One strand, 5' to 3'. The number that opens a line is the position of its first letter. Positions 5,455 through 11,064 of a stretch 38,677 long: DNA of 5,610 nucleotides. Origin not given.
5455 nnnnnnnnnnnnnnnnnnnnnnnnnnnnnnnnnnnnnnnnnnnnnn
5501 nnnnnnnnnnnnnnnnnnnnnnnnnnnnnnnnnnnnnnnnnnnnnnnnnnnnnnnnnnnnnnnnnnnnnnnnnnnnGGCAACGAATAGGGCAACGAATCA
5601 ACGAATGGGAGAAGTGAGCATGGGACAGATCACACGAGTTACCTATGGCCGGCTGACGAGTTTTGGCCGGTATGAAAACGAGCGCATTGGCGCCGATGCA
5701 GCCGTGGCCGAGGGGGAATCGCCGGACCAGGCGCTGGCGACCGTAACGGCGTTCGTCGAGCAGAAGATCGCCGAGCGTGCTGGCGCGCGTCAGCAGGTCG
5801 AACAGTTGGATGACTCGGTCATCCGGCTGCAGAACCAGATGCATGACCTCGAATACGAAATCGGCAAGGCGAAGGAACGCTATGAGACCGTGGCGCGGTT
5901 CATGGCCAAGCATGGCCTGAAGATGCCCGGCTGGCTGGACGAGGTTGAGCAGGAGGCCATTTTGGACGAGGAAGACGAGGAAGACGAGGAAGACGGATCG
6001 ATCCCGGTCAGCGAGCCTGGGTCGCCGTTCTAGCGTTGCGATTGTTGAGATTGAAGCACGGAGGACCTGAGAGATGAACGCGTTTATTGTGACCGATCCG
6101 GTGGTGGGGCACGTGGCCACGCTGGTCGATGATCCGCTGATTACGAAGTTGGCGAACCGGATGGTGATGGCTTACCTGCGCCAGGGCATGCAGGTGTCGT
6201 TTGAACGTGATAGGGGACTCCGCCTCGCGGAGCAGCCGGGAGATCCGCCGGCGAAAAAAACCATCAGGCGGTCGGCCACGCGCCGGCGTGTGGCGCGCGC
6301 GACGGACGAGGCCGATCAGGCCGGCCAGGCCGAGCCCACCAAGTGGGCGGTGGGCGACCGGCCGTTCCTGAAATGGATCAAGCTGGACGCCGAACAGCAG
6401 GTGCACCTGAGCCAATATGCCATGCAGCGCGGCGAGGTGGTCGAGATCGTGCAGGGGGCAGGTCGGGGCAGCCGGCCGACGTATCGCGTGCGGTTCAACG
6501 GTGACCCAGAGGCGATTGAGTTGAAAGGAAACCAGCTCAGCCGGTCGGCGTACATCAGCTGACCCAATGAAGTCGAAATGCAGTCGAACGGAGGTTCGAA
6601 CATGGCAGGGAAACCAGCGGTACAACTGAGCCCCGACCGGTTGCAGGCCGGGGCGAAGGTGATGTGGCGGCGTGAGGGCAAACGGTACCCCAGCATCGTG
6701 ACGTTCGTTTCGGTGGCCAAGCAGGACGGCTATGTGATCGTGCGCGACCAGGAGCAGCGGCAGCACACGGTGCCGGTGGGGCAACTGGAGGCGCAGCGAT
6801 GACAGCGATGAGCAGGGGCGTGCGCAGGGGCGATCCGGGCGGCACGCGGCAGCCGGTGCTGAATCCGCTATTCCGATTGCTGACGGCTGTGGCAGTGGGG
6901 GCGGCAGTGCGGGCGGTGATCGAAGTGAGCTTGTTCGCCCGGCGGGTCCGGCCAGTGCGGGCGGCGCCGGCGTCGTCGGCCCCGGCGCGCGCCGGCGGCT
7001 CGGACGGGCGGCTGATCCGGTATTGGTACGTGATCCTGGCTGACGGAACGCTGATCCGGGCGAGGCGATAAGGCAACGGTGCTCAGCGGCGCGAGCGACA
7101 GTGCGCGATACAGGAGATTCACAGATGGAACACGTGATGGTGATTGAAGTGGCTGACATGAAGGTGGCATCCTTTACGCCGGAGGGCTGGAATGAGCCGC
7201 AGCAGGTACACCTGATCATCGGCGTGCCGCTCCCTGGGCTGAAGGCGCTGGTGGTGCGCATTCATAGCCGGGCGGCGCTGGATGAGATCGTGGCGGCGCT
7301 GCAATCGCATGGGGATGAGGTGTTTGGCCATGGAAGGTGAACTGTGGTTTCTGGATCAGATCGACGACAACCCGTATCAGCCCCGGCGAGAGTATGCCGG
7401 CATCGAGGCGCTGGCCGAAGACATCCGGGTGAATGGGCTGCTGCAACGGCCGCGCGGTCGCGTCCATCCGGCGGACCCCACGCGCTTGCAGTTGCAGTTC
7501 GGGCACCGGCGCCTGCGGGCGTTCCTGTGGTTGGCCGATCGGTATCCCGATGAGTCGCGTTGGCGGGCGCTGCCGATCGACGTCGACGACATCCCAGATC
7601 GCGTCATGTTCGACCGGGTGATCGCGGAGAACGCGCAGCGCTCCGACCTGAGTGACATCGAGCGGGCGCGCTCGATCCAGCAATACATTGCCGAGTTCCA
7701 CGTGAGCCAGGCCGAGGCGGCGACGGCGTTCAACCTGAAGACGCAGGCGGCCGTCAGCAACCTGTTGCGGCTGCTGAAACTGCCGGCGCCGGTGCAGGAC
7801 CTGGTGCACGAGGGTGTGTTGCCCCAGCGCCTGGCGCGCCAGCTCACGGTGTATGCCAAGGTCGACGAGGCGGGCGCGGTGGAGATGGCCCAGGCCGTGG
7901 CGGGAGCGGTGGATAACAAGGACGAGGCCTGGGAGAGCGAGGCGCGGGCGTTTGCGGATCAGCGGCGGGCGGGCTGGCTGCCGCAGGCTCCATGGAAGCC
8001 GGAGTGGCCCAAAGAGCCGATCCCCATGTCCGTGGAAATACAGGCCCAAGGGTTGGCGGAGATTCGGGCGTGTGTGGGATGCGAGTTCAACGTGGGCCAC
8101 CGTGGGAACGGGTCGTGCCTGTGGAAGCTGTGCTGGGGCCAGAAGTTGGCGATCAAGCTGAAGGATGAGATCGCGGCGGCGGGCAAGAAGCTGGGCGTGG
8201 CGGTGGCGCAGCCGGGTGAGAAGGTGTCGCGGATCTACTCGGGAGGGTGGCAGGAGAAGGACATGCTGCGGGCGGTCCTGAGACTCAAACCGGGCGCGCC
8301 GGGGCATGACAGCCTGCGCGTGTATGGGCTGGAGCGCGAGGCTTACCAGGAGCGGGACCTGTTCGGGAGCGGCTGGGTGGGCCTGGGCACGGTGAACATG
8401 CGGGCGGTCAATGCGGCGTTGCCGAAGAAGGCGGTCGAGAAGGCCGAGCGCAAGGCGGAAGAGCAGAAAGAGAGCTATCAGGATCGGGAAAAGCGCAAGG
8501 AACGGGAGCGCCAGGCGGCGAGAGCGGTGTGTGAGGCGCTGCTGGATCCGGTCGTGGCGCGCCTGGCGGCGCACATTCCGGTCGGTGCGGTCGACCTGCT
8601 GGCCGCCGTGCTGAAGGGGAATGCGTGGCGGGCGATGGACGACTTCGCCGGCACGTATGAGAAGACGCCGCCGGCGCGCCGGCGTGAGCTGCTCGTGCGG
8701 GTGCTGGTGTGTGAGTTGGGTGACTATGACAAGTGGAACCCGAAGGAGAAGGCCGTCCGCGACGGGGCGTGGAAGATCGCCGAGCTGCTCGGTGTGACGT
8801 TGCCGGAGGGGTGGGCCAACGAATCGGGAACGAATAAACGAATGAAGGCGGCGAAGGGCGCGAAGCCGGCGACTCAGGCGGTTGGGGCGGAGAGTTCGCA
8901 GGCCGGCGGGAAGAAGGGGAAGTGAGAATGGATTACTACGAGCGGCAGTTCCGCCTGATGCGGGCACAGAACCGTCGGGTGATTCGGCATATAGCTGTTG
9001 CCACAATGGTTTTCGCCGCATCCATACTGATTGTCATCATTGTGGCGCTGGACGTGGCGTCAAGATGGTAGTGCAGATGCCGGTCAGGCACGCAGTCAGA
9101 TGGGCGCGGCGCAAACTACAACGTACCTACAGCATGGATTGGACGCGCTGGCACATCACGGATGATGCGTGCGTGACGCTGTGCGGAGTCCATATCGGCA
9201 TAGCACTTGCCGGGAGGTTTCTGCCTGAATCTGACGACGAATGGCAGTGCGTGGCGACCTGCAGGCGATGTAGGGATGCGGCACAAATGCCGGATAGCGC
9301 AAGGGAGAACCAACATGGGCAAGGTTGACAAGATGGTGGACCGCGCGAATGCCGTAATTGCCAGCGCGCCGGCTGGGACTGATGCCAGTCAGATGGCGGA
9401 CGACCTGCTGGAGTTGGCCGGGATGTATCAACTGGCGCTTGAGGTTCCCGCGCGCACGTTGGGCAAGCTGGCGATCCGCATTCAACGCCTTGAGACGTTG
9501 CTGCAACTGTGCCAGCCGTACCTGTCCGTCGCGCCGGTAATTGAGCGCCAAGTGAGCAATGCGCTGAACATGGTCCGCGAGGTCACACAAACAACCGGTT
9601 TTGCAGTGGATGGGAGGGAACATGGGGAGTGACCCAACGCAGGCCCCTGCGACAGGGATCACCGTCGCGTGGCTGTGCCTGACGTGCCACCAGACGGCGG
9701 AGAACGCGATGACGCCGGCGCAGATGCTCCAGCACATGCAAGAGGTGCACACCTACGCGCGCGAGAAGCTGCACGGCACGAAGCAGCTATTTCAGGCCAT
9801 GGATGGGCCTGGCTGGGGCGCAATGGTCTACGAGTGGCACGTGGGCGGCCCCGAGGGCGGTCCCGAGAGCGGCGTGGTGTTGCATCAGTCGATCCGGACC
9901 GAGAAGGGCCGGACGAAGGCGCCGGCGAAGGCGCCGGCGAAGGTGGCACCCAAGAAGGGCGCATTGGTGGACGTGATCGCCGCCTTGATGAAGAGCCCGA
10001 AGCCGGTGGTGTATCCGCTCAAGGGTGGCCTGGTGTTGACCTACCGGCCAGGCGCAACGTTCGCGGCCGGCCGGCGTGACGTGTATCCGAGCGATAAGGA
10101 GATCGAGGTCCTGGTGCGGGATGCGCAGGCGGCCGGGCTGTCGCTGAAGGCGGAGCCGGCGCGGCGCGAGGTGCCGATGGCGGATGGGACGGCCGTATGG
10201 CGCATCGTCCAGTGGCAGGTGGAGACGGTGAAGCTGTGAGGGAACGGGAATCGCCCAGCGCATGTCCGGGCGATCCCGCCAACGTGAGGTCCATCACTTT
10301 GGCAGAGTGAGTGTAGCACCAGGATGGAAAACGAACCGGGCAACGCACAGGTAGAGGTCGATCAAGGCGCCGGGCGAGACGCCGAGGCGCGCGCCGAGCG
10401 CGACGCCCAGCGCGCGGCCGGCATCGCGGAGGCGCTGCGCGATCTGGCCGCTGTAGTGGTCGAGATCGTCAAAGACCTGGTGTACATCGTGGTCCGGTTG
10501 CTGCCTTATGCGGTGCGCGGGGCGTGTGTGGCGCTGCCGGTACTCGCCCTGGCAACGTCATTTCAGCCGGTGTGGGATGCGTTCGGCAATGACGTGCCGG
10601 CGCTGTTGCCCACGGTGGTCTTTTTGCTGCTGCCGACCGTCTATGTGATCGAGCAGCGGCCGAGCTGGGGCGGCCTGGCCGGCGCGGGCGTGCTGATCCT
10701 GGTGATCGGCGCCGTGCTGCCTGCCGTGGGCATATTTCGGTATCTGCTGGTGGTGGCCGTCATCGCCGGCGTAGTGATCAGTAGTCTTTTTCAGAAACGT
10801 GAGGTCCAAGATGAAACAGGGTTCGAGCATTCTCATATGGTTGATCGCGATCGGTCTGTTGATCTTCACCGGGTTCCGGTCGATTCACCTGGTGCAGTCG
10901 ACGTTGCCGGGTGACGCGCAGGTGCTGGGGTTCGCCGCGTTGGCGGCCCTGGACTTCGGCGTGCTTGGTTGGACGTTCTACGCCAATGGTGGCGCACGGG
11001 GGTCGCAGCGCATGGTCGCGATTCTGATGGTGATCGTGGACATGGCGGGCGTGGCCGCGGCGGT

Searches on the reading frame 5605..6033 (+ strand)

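Call 7: search_protein_families(library=pfam, proteins=[window:5605-6033:+], max_evalue=0.01)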
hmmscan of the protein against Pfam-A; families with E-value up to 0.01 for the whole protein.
window:5605-6033:+ (142 aa): 1 family
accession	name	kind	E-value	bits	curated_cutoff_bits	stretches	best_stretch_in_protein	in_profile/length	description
PF04977.20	DivIC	-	0.0043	17.3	28.9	1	46-99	7-60/80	Septum formation initiator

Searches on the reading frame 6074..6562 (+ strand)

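Call 7: search_protein_families(library=pfam, proteins=[window:6074-6562:+], max_evalue=0.01)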
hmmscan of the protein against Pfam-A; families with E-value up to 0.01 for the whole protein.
window:6074-6562:+ (162 aa): 0 families

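Call 27: search_protein_families(library=pfam, proteins=[window:6074-6562:+], max_evalue=5)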
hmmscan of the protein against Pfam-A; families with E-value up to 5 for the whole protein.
window:6074-6562:+ (162 aa): 1 family
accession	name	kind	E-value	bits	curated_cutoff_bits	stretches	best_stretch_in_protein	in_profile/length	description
PF08940.17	DUF1918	-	0.053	13.6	24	1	116-144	19-44/58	Domain of unknown function (DUF1918)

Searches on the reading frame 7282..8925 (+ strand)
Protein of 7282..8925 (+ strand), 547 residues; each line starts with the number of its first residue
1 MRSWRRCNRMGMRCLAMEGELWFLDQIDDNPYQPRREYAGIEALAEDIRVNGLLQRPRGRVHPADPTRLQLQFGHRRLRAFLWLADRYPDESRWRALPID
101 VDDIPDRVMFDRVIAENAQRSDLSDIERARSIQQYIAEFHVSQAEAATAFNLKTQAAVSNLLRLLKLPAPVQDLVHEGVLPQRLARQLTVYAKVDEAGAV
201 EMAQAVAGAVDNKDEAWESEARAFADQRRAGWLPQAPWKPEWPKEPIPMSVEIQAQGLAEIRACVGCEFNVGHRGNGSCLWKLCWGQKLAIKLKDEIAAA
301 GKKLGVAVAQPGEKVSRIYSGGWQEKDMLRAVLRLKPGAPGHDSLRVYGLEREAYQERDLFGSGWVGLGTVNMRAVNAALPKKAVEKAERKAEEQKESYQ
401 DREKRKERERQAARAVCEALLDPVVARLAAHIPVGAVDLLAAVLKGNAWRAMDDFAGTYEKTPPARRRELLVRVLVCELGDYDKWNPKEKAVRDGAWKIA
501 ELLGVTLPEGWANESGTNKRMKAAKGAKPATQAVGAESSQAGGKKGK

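Call 7: search_protein_families(library=pfam, proteins=[window:7282-8925:+], max_evalue=0.01)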
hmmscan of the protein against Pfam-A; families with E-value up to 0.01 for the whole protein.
window:7282-8925:+ (547 aa): 2 families
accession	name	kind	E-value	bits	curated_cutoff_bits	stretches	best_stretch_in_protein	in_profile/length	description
PF17762.8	HTH_ParB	-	1e-14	55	22.6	1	122-192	2-71/102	ParB HTH domain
PF02195.25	ParB_N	-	2.1e-05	24.9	26.3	1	25-119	9-95/95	ParB N-terminal domain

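Call 11: search_protein_families(library=phrogs, proteins=[window:7282-8925:+], max_evalue=0.01)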
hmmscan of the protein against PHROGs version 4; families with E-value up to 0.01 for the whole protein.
window:7282-8925:+ (547 aa): 8 families
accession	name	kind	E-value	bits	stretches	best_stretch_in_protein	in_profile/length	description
phrog_3264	-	DNA, RNA and nucleotide metabolism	1.4e-11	45.6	1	24-165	54-186/337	ParB-like partition protein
phrog_1033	-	DNA, RNA and nucleotide metabolism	6e-09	37.1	1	32-197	47-207/334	ParB-like partition protein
phrog_4715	-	DNA, RNA and nucleotide metabolism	2.6e-07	30.4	1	25-175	153-313/630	ParB-like partition protein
phrog_6218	-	DNA, RNA and nucleotide metabolism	4.8e-05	23.7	1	30-136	16-115/506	ParB-like partition protein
phrog_27290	-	unknown function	0.00018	21.4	1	37-134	47-142/517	-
phrog_18726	-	unknown function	0.0028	17.4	0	91-203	102-209/572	-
phrog_26964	-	unknown function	0.0032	19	1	362-414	24-76/93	-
phrog_2339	-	DNA, RNA and nucleotide metabolism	0.0095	16.9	0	129-163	27-60/98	HTH DNA binding protein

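Call 15: find_homologous_proteins(query=window:7282-8925:+)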
Query window:7282-8925:+ (547 aa): 157 proteins with E <= 0.001 among 8000 candidates; the best 120 are listed.
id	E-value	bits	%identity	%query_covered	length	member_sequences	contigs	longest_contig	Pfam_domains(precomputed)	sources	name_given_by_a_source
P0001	1.8e-111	392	43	90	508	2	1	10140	PF17762.9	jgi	jgi:ParB/RepB/Spo0J family partition protein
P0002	2.0e-56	210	37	77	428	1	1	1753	PF17762.9,PF02195.27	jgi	jgi:ParB/RepB/Spo0J family partition protein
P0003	7.0e-52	195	32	89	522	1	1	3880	PF17762.9,PF02195.27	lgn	-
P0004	1.5e-50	191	33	83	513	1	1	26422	PF17762.9,PF02195.27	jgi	jgi:ParB/RepB/Spo0J family partition protein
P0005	1.3e-48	184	32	89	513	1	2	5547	PF17762.9,PF02195.27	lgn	-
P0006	2.6e-48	183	31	92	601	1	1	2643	PF17762.9,PF02195.27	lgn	-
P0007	7.1e-45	172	34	76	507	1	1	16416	PF17762.9,PF02195.27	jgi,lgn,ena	-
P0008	9.9e-42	162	29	89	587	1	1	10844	PF17762.9,PF02195.27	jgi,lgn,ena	-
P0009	4.1e-41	160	35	66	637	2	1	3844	PF17762.9,PF02195.27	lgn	-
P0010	2.7e-34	137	37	52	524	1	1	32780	PF17762.9,PF02195.27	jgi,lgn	jgi:ParB/RepB/Spo0J family partition protein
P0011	6.7e-33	132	36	51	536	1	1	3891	PF17762.9,PF02195.27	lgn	-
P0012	8.5e-31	126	35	55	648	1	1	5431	PF17762.9,PF02195.27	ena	-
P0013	9.8e-27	112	41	32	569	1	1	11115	PF17762.9,PF02195.27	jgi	jgi:ParB family chromosome partitioning protein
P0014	2.4e-26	111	35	47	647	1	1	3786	PF17762.9,PF02195.27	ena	-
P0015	2.5e-26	111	45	30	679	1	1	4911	PF17762.9,PF02195.27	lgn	-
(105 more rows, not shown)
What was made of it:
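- Tried and rejected: The ParB route: the closest ParB relatives are at most 43% identical (call 15).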

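Call 16: find_encoding_contigs(protein=P0001, flank=10000, max_places=3)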
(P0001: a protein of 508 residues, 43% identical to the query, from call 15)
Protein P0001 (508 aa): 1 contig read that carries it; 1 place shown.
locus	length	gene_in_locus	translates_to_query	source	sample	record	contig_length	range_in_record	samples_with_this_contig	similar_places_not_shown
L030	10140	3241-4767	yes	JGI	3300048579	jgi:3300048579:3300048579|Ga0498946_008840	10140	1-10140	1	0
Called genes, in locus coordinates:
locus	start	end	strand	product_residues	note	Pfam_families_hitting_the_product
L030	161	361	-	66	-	PF02416:TatA_B_E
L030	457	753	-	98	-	-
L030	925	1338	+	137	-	-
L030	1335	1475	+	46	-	-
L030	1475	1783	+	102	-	-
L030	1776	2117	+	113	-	-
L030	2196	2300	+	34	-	-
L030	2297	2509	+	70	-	-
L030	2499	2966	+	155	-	-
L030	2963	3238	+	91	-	-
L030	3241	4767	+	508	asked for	PF17762:HTH_ParB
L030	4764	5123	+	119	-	-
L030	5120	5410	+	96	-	-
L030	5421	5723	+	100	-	-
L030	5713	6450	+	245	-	PF01047:MarR (weak), PF12802:MarR_2 (weak), PF13412:HTH_24, PF08279:HTH_11 (weak)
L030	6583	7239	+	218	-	-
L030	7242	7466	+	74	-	-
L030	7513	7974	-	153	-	PF21983:NikA-like (weak)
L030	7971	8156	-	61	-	-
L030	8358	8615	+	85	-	-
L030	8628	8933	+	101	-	-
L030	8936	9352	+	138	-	-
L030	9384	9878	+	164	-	-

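Call 17: find_encoding_contigs(protein=P0004, flank=10000, max_places=3)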
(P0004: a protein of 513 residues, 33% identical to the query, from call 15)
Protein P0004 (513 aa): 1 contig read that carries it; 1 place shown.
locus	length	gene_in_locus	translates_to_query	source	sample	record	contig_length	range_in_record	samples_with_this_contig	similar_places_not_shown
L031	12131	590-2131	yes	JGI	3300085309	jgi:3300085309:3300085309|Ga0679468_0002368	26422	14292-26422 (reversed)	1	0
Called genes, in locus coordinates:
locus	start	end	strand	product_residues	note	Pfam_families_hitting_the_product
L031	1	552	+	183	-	?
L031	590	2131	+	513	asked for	PF02195:ParB_N, PF17762:HTH_ParB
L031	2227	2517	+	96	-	-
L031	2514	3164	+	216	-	-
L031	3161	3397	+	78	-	-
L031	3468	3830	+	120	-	-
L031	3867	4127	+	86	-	-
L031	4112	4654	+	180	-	-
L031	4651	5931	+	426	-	PF13385:Laminin_G_3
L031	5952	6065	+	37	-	-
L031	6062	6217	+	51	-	-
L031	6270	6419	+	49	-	-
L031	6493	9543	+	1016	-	-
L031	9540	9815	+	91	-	-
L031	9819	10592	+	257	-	-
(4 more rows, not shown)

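Call 18: find_encoding_contigs(protein=P0010, flank=10000, max_places=3)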
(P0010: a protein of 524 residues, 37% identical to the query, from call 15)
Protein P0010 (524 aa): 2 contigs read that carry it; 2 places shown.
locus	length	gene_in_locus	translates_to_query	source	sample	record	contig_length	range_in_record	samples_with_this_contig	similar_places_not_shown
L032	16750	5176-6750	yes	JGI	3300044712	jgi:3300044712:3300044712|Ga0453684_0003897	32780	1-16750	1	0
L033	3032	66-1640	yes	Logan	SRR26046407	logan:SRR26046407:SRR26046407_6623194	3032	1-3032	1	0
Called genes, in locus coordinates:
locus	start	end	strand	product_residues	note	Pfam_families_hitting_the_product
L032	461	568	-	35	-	-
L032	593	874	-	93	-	-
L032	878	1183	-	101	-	-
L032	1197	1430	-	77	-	PF00196:GerE, PF08281:Sigma70_r4_2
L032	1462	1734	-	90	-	-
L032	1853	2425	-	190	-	-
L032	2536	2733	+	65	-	PF12728:HTH_17 (faint)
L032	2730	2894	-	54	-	-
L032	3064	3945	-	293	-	PF02899:Phage_int_SAM_1, PF00589:Phage_integrase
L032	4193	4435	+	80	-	-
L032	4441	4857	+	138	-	-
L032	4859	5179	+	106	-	-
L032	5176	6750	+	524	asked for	PF02195:ParB_N, PF17762:HTH_ParB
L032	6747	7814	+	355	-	PF11638:DnaA_N (weak)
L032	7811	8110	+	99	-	-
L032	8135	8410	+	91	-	-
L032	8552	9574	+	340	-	-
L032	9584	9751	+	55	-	-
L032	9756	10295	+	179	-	-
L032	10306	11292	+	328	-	PF17989:ALP_N (faint)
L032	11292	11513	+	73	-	-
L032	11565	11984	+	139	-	-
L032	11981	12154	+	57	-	-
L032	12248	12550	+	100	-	-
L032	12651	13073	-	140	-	-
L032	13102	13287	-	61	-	-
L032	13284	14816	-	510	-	-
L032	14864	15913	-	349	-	-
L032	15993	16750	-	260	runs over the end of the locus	-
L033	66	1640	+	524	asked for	PF02195:ParB_N, PF17762:HTH_ParB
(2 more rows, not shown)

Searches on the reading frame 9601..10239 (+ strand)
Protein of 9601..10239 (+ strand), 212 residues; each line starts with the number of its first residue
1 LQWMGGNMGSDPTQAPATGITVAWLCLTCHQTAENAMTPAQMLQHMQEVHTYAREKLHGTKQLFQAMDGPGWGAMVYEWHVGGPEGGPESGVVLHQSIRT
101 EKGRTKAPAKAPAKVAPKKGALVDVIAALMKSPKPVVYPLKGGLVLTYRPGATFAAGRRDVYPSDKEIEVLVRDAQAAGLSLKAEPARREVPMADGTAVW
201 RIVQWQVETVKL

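Call 7: search_protein_families(library=pfam, proteins=[window:9601-10239:+], max_evalue=0.01)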
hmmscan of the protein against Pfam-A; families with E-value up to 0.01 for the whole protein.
window:9601-10239:+ (212 aa): 0 families

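Call 11: search_protein_families(library=phrogs, proteins=[window:9601-10239:+], max_evalue=0.01)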
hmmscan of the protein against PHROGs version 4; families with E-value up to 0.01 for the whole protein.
window:9601-10239:+ (212 aa): 0 families

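Call 27: search_protein_families(library=pfam, proteins=[window:9601-10239:+], max_evalue=5)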
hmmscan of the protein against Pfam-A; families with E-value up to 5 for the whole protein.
window:9601-10239:+ (212 aa): 1 family
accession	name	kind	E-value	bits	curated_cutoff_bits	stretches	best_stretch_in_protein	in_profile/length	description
PF02148.25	zf-UBP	-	0.1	13.3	22.7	1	23-52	10-40/63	Zn-finger in ubiquitin-hydrolases and other protein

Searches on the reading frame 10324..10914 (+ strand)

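Call 7: search_protein_families(library=pfam, proteins=[window:10324-10914:+], max_evalue=0.01)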
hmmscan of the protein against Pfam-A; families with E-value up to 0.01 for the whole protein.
window:10324-10914:+ (196 aa): 1 family
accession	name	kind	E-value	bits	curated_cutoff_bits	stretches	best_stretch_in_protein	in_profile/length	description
PF14257.11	DUF4349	-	0.0031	17.3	27.7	1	23-73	161-211/213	Domain of unknown function (DUF4349)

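Call 11: search_protein_families(library=phrogs, proteins=[window:10324-10914:+], max_evalue=0.01)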
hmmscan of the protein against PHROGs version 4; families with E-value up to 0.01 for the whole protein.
window:10324-10914:+ (196 aa): 0 families
